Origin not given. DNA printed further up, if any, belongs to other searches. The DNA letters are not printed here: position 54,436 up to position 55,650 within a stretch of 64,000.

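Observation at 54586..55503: NusB fused to a NUDIX hydrolase domain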

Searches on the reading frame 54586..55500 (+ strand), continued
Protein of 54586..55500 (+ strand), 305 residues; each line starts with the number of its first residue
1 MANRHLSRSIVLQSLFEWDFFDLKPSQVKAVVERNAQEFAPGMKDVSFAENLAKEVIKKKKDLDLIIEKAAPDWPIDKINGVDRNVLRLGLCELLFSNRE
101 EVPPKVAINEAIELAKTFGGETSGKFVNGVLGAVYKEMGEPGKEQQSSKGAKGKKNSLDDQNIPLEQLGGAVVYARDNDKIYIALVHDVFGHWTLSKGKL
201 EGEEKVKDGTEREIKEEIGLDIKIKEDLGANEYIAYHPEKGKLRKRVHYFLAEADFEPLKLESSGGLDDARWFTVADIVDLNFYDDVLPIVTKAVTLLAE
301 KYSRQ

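Call 37: fold_search(model_id=the predicted structure, library=pdb)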
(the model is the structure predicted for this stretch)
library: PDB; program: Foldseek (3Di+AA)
matches with E <= 10: 804; with E <= 0.001: 528
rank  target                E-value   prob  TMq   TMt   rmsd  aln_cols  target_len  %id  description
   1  3i7u_C                1.0e-09  1.00  0.39  0.83   3.0       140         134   26  Crystal structure of AP4A hydrolase (aq_158) from Aquifex aeolicus VF5 (released 2009-07-21)
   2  3i7u_A                2.5e-09  1.00  0.40  0.87   2.4       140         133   26  Crystal structure of AP4A hydrolase (aq_158) from Aquifex aeolicus VF5 (released 2009-07-21)
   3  9cxx_A                1.1e-08  1.00  0.38  0.39   2.9       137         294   25  Structure of Rv2985, a Nudix diadenosine polyphosphatase from M. tuberculosis, in complex with putative ATP (released 2026-01-14)
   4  1vc8_A                1.7e-08  1.00  0.37  0.86   2.4       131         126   24  Crystal Structure of a T.thermophilus HB8 Ap6A Hydrolase Ndx1-Ap6A Complex (released 2005-04-26)
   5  5gg5                  1.7e-08  1.00  0.35  0.36   3.3       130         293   25  Crystal structure of Mycobacterium smegmatis MutT1 (released 2017-04-19)
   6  4mpo_B                1.7e-08  1.00  0.38  0.73   3.7       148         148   23  1.90 A resolution structure of CT771 from Chlamydia trachomatis Bound to Hydrolyzed Ap4A Products (released 2014-01-22)
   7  5ggc_A                2.7e-08  1.00  0.36  0.38   2.8       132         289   26  Crystal structure of Mycobacterium smegmatis MutT1 in complex with phosphate and magnesium ions (excess magnesium, I) (released 2017-04-19)
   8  3gz8_C                2.7e-08  1.00  0.36  0.67   3.6       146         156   16  Cocrystal structure of NUDIX domain of Shewanella oneidensis NrtR complexed with ADP ribose (released 2009-06-09)
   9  6m72                  2.9e-08  1.00  0.37  0.38   2.8       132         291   26  Crystal structure of Mycobacterium smegmatis MutT1 in complex with 8-oxo-dGDP (released 2020-10-14)
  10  3gz8_A                3.5e-08  1.00  0.36  0.67   3.7       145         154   17  Cocrystal structure of NUDIX domain of Shewanella oneidensis NrtR complexed with ADP ribose (released 2009-06-09)
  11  5gg6_A                4.7e-08  1.00  0.35  0.37   3.2       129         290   26  Crystal structure of Mycobacterium smegmatis MutT1 in complex with 8-oxo-dGTP (released 2017-04-19)
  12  4mpo_E                4.7e-08  1.00  0.38  0.75   3.4       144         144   24  1.90 A resolution structure of CT771 from Chlamydia trachomatis Bound to Hydrolyzed Ap4A Products (released 2014-01-22)
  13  6m6y                  5.2e-08  1.00  0.37  0.39   2.8       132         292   26  Crystal structure of Mycobacterium smegmatis MutT1 in complex with 8-oxo-dGTP (released 2020-10-14)
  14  4mpo_A                5.5e-08  1.00  0.38  0.76   3.4       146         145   23  1.90 A resolution structure of CT771 from Chlamydia trachomatis Bound to Hydrolyzed Ap4A Products (released 2014-01-22)
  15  5gg6_B                6.1e-08  1.00  0.36  0.37   3.0       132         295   25  Crystal structure of Mycobacterium smegmatis MutT1 in complex with 8-oxo-dGTP (released 2017-04-19)
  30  3r2d_B                2.0e-07  1.00  0.41  0.87   1.9       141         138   30  Crystal Structure of Antitermination Factors NusB and NusE in complex with dsRNA (released 2011-06-22)
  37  3r2c_A                3.7e-07  1.00  0.41  0.87   1.9       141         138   30  Crystal Structure of Antitermination Factors NusB and NusE in complex with BoxA RNA (released 2011-06-22)
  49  3r2c_B                7.4e-07  1.00  0.41  0.87   1.9       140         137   31  Crystal Structure of Antitermination Factors NusB and NusE in complex with BoxA RNA (released 2011-06-22)
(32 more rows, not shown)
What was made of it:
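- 54586..55002 (+): NusB domain (aa 1-139), all-helical. Foldseek match to Aquifex NusB in its NusE/boxA complex (3r2c): TM 0.87, rmsd 1.9 A (call 37).
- On NusB (transcription antitermination factor): Foldseek to 3r2c/3r2d gives TM 0.87, rmsd 1.9 A and 30% identity (call 37).
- TM is 0.87 to NusB in the NusE/boxA complex (call 37).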
